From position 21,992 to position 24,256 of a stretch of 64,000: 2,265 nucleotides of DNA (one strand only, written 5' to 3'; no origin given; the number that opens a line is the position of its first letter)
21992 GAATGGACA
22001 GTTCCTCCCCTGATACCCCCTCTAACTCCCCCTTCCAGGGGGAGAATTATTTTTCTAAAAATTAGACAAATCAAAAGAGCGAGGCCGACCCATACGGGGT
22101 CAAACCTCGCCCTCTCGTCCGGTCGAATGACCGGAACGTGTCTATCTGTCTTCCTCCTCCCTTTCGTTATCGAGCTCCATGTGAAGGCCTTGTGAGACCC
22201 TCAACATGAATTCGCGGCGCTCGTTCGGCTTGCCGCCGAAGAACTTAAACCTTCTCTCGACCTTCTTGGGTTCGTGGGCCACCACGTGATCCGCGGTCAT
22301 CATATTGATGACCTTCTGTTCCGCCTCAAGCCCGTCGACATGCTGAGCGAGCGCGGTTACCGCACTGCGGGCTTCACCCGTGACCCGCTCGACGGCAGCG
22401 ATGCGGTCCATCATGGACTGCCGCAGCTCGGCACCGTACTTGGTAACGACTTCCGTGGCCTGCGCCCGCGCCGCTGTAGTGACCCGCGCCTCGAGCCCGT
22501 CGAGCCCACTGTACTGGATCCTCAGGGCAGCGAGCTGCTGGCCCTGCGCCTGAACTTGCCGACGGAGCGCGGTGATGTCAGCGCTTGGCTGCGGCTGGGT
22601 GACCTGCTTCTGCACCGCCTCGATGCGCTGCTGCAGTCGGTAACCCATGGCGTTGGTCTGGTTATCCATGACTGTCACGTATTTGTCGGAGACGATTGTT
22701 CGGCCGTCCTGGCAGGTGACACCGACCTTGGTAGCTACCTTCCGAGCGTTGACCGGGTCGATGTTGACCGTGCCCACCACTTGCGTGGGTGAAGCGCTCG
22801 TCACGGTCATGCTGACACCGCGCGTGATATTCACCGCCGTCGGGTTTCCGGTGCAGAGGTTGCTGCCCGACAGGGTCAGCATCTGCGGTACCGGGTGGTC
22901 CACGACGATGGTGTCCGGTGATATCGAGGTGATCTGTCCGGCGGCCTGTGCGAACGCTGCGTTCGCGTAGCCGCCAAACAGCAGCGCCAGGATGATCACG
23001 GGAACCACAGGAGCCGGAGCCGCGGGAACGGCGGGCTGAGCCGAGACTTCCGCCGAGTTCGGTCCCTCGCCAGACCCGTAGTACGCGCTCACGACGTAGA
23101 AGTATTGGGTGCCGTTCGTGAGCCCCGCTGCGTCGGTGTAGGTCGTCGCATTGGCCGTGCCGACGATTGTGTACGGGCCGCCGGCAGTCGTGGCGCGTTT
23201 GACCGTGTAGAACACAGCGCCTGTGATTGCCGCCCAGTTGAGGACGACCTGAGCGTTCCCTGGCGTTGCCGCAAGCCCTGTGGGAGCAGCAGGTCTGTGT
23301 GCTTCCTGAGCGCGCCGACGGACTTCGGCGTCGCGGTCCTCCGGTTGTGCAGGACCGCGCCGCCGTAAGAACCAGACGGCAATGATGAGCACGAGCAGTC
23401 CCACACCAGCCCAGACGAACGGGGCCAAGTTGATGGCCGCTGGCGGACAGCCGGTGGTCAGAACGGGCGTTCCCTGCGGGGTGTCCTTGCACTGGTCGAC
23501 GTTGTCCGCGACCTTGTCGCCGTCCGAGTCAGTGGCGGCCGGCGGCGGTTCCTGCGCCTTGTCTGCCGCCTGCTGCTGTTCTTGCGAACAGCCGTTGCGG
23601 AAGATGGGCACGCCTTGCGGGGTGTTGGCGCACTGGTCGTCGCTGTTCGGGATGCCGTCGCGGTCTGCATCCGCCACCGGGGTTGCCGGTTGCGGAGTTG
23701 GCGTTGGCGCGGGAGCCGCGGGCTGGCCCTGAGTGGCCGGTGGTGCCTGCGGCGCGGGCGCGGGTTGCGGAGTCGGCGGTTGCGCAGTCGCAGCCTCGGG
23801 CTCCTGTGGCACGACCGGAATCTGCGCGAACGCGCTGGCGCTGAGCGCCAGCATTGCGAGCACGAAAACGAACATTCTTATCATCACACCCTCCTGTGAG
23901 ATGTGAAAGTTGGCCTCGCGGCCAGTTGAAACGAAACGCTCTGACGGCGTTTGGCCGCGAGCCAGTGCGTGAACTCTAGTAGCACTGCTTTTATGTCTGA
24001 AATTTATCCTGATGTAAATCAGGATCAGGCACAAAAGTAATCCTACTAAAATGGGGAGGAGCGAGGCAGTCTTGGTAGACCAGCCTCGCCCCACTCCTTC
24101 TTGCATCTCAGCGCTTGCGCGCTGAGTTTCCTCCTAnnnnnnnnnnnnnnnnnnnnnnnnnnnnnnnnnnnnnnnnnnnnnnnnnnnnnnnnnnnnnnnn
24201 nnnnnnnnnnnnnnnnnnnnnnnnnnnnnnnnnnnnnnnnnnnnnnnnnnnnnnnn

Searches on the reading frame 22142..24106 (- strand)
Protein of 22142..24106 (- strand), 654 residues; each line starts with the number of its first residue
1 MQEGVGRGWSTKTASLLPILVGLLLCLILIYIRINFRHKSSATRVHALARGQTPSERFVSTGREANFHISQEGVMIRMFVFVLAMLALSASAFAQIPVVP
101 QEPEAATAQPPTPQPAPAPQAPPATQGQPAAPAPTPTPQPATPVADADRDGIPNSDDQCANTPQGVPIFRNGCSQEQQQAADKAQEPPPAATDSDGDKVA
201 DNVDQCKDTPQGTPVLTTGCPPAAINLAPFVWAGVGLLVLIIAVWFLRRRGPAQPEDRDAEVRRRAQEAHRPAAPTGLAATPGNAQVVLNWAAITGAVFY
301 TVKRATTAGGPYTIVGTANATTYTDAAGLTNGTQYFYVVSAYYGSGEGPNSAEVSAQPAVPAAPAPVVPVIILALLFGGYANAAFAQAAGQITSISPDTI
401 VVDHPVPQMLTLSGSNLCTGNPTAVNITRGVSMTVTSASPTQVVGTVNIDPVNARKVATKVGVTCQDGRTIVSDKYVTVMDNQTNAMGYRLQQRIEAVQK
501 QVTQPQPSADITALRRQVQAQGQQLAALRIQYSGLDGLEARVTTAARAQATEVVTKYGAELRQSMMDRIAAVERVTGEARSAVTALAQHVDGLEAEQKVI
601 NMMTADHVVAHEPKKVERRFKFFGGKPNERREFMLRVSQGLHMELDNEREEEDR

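Call 5: search_protein_families(library=pfam, proteins=[window:22142-24106:-], max_evalue=1)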
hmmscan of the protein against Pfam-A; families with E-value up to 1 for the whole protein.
window:22142-24106:- (654 aa): 5 families
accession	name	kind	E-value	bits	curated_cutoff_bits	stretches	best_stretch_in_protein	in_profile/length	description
PF00041.27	fn3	-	0.00012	22.7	25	1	274-356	2-83/84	Fibronectin type III domain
PF02412.23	TSP_3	-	0.0024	17.9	25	1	146-164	15-33/36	Thrombospondin type 3 repeat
PF05531.17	NPV_P10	-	0.03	15.2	29.8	1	491-529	16-55/75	Nucleopolyhedrovirus P10 protein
PF25472.1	DUF7902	-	0.039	14.6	26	1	491-553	6-68/85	Domain of unknown function (DUF7902)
PF13655.11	RVT_N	-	0.066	14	28.1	1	537-598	15-76/83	N-terminal domain of reverse transcriptase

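Call 39: find_homologous_proteins(query=window:22145-23884:-)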
Query window:22145-23884:- (580 aa): 142 proteins with E <= 0.001 among 8000 candidates; the best 120 are listed.
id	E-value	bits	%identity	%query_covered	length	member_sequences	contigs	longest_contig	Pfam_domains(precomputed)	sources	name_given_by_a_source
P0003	0.0e+0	1272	100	100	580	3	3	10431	-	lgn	-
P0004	5.1e-141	489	66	12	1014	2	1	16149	PF01108.24,PF24489.2,PF25833.1,PF00722.29,PF21910.3,PF00041.28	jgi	jgi:fibronectin type 3 domain-containing protein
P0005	3.0e-94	335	61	14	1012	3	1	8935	PF12891.14,PF01108.24,PF25059.2,PF24489.2,PF25833.1,PF21910.3,PF00041.28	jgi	jgi:fibronectin type 3 domain-containing protein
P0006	2.1e-92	329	60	16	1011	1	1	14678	PF12891.14,PF01108.24,PF25833.1,PF21910.3,PF00041.28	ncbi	-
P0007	5.3e-92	327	63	16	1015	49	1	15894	PF12891.14,PF01108.24,PF24489.2,PF25833.1,PF21910.3,PF00041.28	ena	-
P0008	9.2e-86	307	51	15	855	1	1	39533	PF01108.24,PF13385.14,PF25833.1,PF21910.3,PF00041.28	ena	-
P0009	2.9e-80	289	63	16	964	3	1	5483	PF12891.14,PF25059.2,PF25833.1,PF00041.28,PF16656.12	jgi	jgi:fibronectin type 3 domain-containing protein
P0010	1.6e-79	286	62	16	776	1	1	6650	PF12891.14,PF16655.13,PF25059.2,PF24489.2,PF25833.1,PF21910.3,PF00041.28,PF16656.12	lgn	-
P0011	1.6e-77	280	66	16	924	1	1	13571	PF12891.14,PF01108.24,PF24489.2,PF25833.1,PF21910.3,PF00041.28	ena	-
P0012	8.1e-77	277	54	18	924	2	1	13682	PF12891.14,PF01108.24,PF24489.2,PF25833.1,PF21910.3,PF00041.28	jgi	jgi:fibronectin type 3 domain-containing protein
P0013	7.5e-75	271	62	17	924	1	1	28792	PF12891.14,PF01108.24,PF24489.2,PF25833.1,PF21910.3,PF00041.28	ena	-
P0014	1.2e-74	270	63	16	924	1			PF12891.14,PF01108.24,PF25833.1,PF21910.3,PF00041.28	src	-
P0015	6.4e-74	268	63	16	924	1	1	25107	PF12891.14,PF01108.24,PF25833.1,PF21910.3,PF00041.28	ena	-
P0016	6.9e-73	264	44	15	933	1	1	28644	PF01108.24,PF25833.1,PF00041.28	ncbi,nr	ncbi:MAG TPA: hypothetical protein VNM14_03480 [Planctomycetota bacterium]|nr:hypothetical protein [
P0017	7.2e-73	264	55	18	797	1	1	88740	PF01108.24,PF25833.1,PF00041.28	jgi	jgi:fibronectin type 3 domain-containing protein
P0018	1.0e-72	264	60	14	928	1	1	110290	PF12891.14,PF01108.24,PF25833.1,PF21910.3,PF00041.28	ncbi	ncbi:MAG TPA: glycoside hydrolase family 44 protein [Candidatus Acidoferrales bacterium]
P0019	4.0e-68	249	58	14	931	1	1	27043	PF12891.14,PF01108.24,PF25833.1,PF21910.3,PF00041.28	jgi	jgi:fibronectin type 3 domain-containing protein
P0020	2.7e-67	246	50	21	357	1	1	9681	PF01108.24,PF25833.1,PF21910.3,PF00041.28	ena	-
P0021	8.4e-67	244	52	16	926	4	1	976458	PF12891.14,PF01108.24,PF24489.2,PF25833.1,PF21910.3,PF00041.28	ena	-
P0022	3.2e-66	242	57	14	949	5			PF12891.14,PF01108.24,PF24489.2,PF25833.1,PF21910.3,PF00041.28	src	-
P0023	5.9e-66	241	62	15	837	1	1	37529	PF12891.14,PF01108.24,PF24489.2,PF25833.1,PF00041.28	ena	-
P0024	2.4e-65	239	55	16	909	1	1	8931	PF01108.24,PF25059.2,PF12819.14,PF24489.2,PF25833.1,PF00041.28,PF11721.15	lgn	-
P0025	1.7e-63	233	50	19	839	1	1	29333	PF12891.14,PF01108.24,PF24489.2,PF25833.1,PF00041.28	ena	-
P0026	3.1e-63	232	60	18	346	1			PF01108.24,PF25833.1,PF21910.3,PF00041.28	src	-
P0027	2.4e-62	229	60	16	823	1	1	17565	PF12891.14,PF24489.2,PF25833.1,PF21910.3,PF00041.28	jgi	jgi:fibronectin type 3 domain-containing protein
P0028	4.6e-62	229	61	14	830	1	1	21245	PF12891.14,PF01108.24,PF25833.1,PF00041.28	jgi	jgi:fibronectin type 3 domain-containing protein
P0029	1.6e-61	227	59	18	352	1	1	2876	PF24489.2,PF25833.1,PF00041.28,PF16656.12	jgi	jgi:cellulose 1,4-beta-cellobiosidase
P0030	3.2e-61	226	66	14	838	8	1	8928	PF12891.14,PF01108.24,PF25833.1,PF00041.28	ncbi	ncbi:MAG: glycoside hydrolase family 44 protein [Candidatus Acidiferrales bacterium]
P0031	5.8e-61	225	61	16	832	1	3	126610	PF12891.14,PF01108.24,PF24489.2,PF25833.1,PF00041.28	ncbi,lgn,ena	ncbi:MAG: glycoside hydrolase family 44 protein [Candidatus Acidiferrales bacterium]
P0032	1.8e-60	223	61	16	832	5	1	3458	PF12891.14,PF25833.1,PF21910.3,PF00041.28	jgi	-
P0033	2.6e-60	223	52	18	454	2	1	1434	PF01108.24,PF24489.2,PF25833.1,PF21910.3,PF00041.28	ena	-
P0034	7.8e-60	221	62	16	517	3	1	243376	PF12891.14,PF24489.2,PF25833.1,PF00041.28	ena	-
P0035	1.2e-59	221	66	16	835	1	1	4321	PF12891.14,PF24489.2,PF25833.1,PF00041.28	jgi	jgi:fibronectin type 3 domain-containing protein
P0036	1.3e-59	220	62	16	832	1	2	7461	PF12891.14,PF25833.1,PF21910.3,PF00041.28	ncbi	-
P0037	1.8e-59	220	58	17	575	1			PF12891.14,PF24489.2,PF25833.1,PF21910.3,PF00041.28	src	-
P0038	2.0e-59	220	61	16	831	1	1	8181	PF12891.14,PF25833.1,PF00041.28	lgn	-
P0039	2.2e-59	220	64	15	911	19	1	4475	PF12891.14,PF24489.2,PF25833.1,PF00041.28,PF16656.12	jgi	jgi:fibronectin type 3 domain-containing protein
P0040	2.8e-59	219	59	17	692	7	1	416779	PF12891.14,PF24489.2,PF25833.1,PF00041.28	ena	-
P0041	5.2e-59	218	52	21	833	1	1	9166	PF12891.14,PF25833.1,PF21910.3,PF00041.28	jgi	-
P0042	5.8e-59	218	52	21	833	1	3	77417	PF12891.14,PF25833.1,PF21910.3,PF00041.28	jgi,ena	jgi:fibronectin type 3 domain-containing protein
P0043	6.6e-59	218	52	21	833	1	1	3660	PF12891.14,PF01108.24,PF25833.1,PF21910.3,PF00041.28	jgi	jgi:fibronectin type 3 domain-containing protein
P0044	7.1e-59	218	52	21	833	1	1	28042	PF12891.14,PF25833.1,PF21910.3,PF00041.28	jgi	jgi:fibronectin type 3 domain-containing protein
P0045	7.6e-59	218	52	21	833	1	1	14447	PF12891.14,PF25833.1,PF21910.3,PF00041.28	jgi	jgi:fibronectin type 3 domain-containing protein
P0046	8.4e-59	218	62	17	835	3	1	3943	PF12891.14,PF25833.1,PF00041.28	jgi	jgi:fibronectin type 3 domain-containing protein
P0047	1.7e-58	217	63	16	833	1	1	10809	PF12891.14,PF25833.1,PF21910.3,PF00041.28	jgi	jgi:fibronectin type 3 domain-containing protein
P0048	2.1e-58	216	64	16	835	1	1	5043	PF12891.14,PF24489.2,PF25833.1,PF00041.28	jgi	jgi:fibronectin type 3 domain-containing protein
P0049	2.7e-58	216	56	16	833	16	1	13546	PF12891.14,PF25833.1,PF00041.28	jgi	-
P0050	6.1e-58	215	61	16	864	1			PF12891.14,PF24489.2,PF25833.1,PF00041.28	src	-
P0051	8.1e-58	215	60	17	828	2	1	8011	PF12891.14,PF24489.2,PF25833.1,PF00041.28,PF16656.12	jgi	jgi:fibronectin type 3 domain-containing protein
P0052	1.6e-57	214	61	16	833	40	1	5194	PF12891.14,PF24489.2,PF25833.1,PF21910.3,PF00041.28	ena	-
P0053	1.8e-57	213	56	17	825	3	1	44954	PF12891.14,PF25833.1,PF00041.28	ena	-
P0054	1.8e-57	213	60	16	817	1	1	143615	PF12891.14,PF24489.2,PF25833.1,PF00041.28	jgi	jgi:fibronectin type 3 domain-containing protein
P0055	2.5e-57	213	62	16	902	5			PF12891.14,PF25833.1,PF00041.28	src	-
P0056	3.3e-57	212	62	15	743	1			PF12891.14,PF25833.1,PF00041.28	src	-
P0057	3.5e-57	212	62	14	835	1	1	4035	PF12891.14,PF24489.2,PF25833.1,PF00041.28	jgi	jgi:fibronectin type 3 domain-containing protein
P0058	7.7e-57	211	52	21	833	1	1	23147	PF12891.14,PF25833.1,PF21910.3,PF00041.28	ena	-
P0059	1.0e-56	211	58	17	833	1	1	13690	PF12891.14,PF24489.2,PF25833.1,PF00041.28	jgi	jgi:fibronectin type 3 domain-containing protein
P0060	1.1e-56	211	58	17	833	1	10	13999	PF12891.14,PF24489.2,PF25833.1,PF00041.28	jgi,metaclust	jgi:fibronectin type 3 domain-containing protein|metaclust:\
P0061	1.2e-56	211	56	14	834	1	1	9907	PF12891.14,PF01108.24,PF24489.2,PF25833.1,PF21910.3,PF00041.28,PF16656.12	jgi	jgi:fibronectin type 3 domain-containing protein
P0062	1.4e-56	210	56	14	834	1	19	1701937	PF12891.14,PF01108.24,PF24489.2,PF25833.1,PF21910.3,PF00041.28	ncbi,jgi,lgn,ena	jgi:fibronectin type 3 domain-containing protein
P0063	1.8e-56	210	58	17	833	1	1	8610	PF12891.14,PF24489.2,PF25833.1,PF00041.28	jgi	jgi:fibronectin type 3 domain-containing protein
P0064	2.0e-56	210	56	17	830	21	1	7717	PF12891.14,PF01108.24,PF24489.2,PF25833.1,PF21910.3,PF00041.28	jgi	jgi:fibronectin type 3 domain-containing protein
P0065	2.1e-56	210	52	21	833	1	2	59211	PF12891.14,PF25833.1,PF21910.3,PF00041.28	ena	-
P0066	2.2e-56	210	60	16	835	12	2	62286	PF12891.14,PF25833.1,PF00041.28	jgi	jgi:fibronectin type 3 domain-containing protein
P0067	2.2e-56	210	56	14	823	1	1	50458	PF12891.14,PF01108.24,PF24489.2,PF25833.1,PF21910.3,PF00041.28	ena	-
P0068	2.4e-56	210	56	14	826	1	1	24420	PF12891.14,PF01108.24,PF24489.2,PF25833.1,PF21910.3,PF00041.28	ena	-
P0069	2.5e-56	210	56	14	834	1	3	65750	PF12891.14,PF01108.24,PF24489.2,PF25833.1,PF21910.3,PF00041.28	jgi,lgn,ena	-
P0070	2.7e-56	209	56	14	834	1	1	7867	PF12891.14,PF01108.24,PF24489.2,PF25833.1,PF21910.3,PF00041.28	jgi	jgi:fibronectin type 3 domain-containing protein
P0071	2.7e-56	209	56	16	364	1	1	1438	PF01108.24,PF24489.2,PF25833.1,PF21910.3,PF00041.28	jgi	jgi:cellulose 1,4-beta-cellobiosidase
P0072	3.6e-56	209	57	17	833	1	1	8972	PF12891.14,PF24489.2,PF25833.1,PF00041.28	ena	-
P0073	3.7e-56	209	58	17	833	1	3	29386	PF12891.14,PF25833.1,PF21910.3,PF00041.28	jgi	jgi:fibronectin type 3 domain-containing protein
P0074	4.8e-56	209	58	17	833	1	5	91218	PF12891.14,PF01108.24,PF24489.2,PF25833.1,PF21910.3,PF00041.28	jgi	jgi:fibronectin type 3 domain-containing protein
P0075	6.6e-56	208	58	16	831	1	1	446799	PF12891.14,PF25059.2,PF24489.2,PF25833.1,PF00041.28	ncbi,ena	-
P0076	7.3e-56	208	52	21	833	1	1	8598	PF12891.14,PF25833.1,PF21910.3,PF00041.28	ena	-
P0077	7.7e-56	208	58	17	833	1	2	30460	PF12891.14,PF25833.1,PF21910.3,PF00041.28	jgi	jgi:fibronectin type 3 domain-containing protein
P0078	8.7e-56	208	58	17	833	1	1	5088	PF12891.14,PF25833.1,PF21910.3,PF00041.28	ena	-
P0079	1.2e-55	207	55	16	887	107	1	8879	PF12891.14,PF01108.24,PF24489.2,PF25833.1,PF21910.3,PF00041.28,PF16656.12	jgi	jgi:fibronectin type 3 domain-containing protein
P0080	1.3e-55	207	59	16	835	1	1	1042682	PF12891.14,PF24489.2,PF25833.1,PF00041.28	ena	-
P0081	2.8e-55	206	59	16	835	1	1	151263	PF12891.14,PF24489.2,PF25833.1,PF00041.28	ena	-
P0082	3.1e-55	206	59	16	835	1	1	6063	PF12891.14,PF24489.2,PF25833.1,PF00041.28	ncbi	-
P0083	3.5e-55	206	60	13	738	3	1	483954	PF12891.14,PF25833.1,PF00041.28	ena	-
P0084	8.9e-55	204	52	19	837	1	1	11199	PF12891.14,PF24489.2,PF25833.1,PF00041.28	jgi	jgi:fibronectin type 3 domain-containing protein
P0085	9.7e-55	204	55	16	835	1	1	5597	PF12891.14,PF01108.24,PF24489.2,PF25833.1,PF21910.3,PF00041.28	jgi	jgi:fibronectin type 3 domain-containing protein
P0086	1.3e-54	204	57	17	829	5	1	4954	PF12891.14,PF24489.2,PF25833.1,PF21910.3,PF00041.28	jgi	jgi:fibronectin type 3 domain-containing protein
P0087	3.5e-54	203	60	16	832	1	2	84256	PF12891.14,PF01108.24,PF25833.1,PF21910.3,PF00041.28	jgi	jgi:fibronectin type 3 domain-containing protein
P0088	4.6e-54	202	52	20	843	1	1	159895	PF12891.14,PF01108.24,PF25833.1,PF21910.3,PF00041.28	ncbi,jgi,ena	jgi:fibronectin type 3 domain-containing protein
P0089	7.0e-53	198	55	16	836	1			PF12891.14,PF01108.24,PF24489.2,PF25833.1,PF21910.3,PF00041.28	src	-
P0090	4.6e-52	196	56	18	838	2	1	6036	PF12891.14,PF24489.2,PF25833.1,PF00041.28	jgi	jgi:fibronectin type 3 domain-containing protein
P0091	5.7e-52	195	55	16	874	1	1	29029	PF18099.8,PF25833.1,PF03422.22,PF00041.28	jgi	jgi:fibronectin type 3 domain-containing protein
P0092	5.7e-52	195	53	16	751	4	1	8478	PF01108.24,PF18370.8,PF25833.1,PF21910.3,PF00041.28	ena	-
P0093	5.9e-50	189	61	13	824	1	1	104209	PF12891.14,PF01108.24,PF25833.1,PF00041.28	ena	-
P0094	6.4e-50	188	61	13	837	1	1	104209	PF12891.14,PF01108.24,PF25833.1,PF00041.28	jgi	jgi:fibronectin type 3 domain-containing protein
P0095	1.5e-49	187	58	16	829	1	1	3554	PF12891.14,PF01108.24,PF25833.1,PF00041.28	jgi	-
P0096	9.8e-49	185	52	18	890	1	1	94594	PF16655.13,PF13385.14,PF00149.34,PF25833.1,PF00041.28,PF16656.12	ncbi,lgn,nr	ncbi:MAG: metallophosphoesterase [Verrucomicrobia bacterium]|nr:metallophosphoesterase [Verrucomicro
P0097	1.2e-48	184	55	16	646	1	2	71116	PF25833.1,PF00041.28,PF00082.28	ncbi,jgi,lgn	jgi:subtilisin family serine protease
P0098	2.2e-48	183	53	15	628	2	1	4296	PF13229.13,PF00041.28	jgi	jgi:fibronectin type 3 domain-containing protein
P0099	1.3e-46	178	50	16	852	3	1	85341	PF25832.1,PF18370.8,PF25833.1,PF21910.3,PF00041.28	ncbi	ncbi:MAG: hypothetical protein U0R68_15440 [Candidatus Nanopelagicales bacterium]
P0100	6.8e-45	172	53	16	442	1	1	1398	PF00932.26,PF25833.1,PF00041.28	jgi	jgi:cellulose 1,4-beta-cellobiosidase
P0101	1.5e-44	171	48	15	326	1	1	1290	PF00041.28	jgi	jgi:cellulose 1,4-beta-cellobiosidase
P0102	1.1e-43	168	58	16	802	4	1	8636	PF25833.1,PF00041.28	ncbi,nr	ncbi:MAG TPA: fibronectin type III domain-containing protein [Vicinamibacterales bacterium]|nr:fibro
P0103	3.5e-43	166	49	16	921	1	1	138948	PF01926.30,PF25788.3,PF02421.25,PF25833.1,PF28357.1,PF00009.34,PF00041.28,PF16656.12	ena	-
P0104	2.5e-41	160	48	16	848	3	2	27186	PF25832.1,PF18370.8,PF25833.1,PF21910.3,PF00041.28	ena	-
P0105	6.3e-41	159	65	14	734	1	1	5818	PF12891.14,PF24489.2,PF25833.1,PF00041.28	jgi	-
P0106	1.1e-40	158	51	17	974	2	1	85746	PF25833.1,PF05426.19,PF00041.28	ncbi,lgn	-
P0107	4.1e-40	156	62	16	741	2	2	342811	PF12891.14,PF25833.1,PF00041.28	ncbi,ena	-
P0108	7.7e-40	155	55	16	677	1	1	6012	PF25059.2,PF25833.1,PF21910.3,PF00041.28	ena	-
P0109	4.1e-38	149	52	18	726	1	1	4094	PF25833.1,PF00041.28,PF00082.28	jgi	jgi:subtilisin family serine protease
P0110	7.2e-37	145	48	21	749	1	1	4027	PF12891.14,PF25833.1,PF00041.28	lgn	-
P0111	1.8e-36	144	42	17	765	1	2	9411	PF01108.24,PF25059.2,PF25833.1,PF00041.28,PF11721.15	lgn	-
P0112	6.5e-36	142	63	16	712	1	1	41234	PF00942.26,PF25833.1,PF00041.28,PF01341.24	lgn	-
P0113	2.9e-35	140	50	19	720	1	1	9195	PF25833.1,PF00041.28,PF00082.28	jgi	jgi:subtilisin family serine protease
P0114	8.6e-35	139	64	14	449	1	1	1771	PF13385.14,PF25833.1,PF00041.28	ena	-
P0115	8.7e-34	135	50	16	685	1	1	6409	PF01108.24,PF12819.14,PF00041.28,PF11721.15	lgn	-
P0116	1.3e-33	135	55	14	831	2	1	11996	PF01108.24,PF25833.1,PF22842.4,PF00041.28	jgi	jgi:fibronectin type 3 domain-containing protein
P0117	1.4e-33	135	56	17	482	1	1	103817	PF12891.14,PF25833.1,PF00041.28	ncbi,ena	-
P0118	1.4e-32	131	51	13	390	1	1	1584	PF24517.3,PF24489.2,PF25833.1,PF25814.2,PF21910.3,PF00041.28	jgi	jgi:cellulose 1,4-beta-cellobiosidase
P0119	2.1e-31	127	53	16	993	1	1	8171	PF00801.27,PF07250.18,PF09118.18,PF00041.28,PF18911.7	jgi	jgi:fibronectin type 3 domain-containing protein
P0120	3.4e-31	127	57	16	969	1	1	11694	PF12891.14,PF25833.1,PF00041.28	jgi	jgi:hypothetical protein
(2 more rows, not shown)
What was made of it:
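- On Fibronectin type III domain (paralog, aa 200-282): The domain is nevertheless 60-66% identical to FN3 modules of proteins that carry PF00041 (call 39).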

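Call 45: search_protein_families(library=ncbifam, proteins=[window:22142-23884:-], max_evalue=0.1)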
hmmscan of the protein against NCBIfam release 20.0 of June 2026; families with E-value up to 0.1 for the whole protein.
window:22142-23884:- (580 aa): 4 families
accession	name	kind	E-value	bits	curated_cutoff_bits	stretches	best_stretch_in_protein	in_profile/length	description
NF053612.1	anchor_PA1041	equivalog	5.9e-09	36.2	250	2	118-150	76-108/236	PA1041 family peptidoglycan-binding anchor lipoprotein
NF003422.0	PRK04863.1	equivalog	0.014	13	699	1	395-536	267-405/1486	chromosome partition protein MukB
NF033763.1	exchanger_TraB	exception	0.044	11.8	700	0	60-151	312-383/522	outer membrane exchange protein TraB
NF047638.1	throspo3_MtsC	equivalog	0.087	11.7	350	0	72-133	125-175/428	cell-cell cohesion MYXO-CTERM protein MtsC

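Call 59: search_protein_families(library=phrogs, proteins=[window:22142-23884:-], max_evalue=0.01)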
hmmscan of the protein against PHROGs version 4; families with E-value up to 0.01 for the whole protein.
window:22142-23884:- (580 aa): 1 family
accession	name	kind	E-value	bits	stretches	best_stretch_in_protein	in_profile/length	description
phrog_4971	-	tail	1.1e-05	25.9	1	207-282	202-277/283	major tail protein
